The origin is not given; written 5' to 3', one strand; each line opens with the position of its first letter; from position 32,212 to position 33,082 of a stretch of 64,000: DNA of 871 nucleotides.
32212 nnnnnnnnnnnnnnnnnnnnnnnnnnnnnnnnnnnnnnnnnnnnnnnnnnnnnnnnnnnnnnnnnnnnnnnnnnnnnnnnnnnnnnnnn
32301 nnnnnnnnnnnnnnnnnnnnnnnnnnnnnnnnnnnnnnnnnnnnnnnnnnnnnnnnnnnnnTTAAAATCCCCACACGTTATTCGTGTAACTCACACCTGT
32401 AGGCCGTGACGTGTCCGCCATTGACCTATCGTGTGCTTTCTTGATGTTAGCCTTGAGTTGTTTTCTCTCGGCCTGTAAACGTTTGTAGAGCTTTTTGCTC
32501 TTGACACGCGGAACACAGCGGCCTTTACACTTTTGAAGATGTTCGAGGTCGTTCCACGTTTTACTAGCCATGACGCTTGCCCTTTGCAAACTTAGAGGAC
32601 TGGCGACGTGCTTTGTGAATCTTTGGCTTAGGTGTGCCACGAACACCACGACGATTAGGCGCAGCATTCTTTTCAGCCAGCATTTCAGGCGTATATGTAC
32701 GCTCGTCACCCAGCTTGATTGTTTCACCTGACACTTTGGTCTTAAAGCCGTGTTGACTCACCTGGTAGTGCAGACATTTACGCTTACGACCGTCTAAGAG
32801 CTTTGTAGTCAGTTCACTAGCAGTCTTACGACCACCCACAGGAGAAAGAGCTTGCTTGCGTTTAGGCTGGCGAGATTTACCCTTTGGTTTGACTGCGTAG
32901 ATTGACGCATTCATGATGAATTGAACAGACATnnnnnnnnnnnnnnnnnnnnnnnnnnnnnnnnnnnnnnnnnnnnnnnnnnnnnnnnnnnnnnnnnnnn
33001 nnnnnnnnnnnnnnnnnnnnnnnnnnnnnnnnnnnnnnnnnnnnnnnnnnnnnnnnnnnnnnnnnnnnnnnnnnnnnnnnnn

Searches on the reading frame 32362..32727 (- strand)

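Call 63: search_protein_families(library=phrogs, proteins=[window:32362-32727:-], max_evalue=0.001)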
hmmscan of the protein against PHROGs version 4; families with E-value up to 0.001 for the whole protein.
window:32362-32727:- (121 aa): 1 family
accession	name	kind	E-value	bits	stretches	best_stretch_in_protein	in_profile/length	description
phrog_33783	-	unknown function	2.3e-52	176.6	1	53-121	1-69/69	-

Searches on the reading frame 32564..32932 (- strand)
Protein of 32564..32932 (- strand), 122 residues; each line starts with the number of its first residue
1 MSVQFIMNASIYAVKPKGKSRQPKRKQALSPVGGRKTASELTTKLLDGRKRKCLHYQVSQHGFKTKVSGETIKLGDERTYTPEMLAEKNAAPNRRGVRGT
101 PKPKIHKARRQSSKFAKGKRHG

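Call 63: search_protein_families(library=phrogs, proteins=[window:32564-32932:-], max_evalue=0.001)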
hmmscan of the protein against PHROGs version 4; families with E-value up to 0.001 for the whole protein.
window:32564-32932:- (122 aa): 1 family
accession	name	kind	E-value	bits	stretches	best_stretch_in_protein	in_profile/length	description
phrog_29052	-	unknown function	3.1e-78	260.9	1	1-122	1-122/122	-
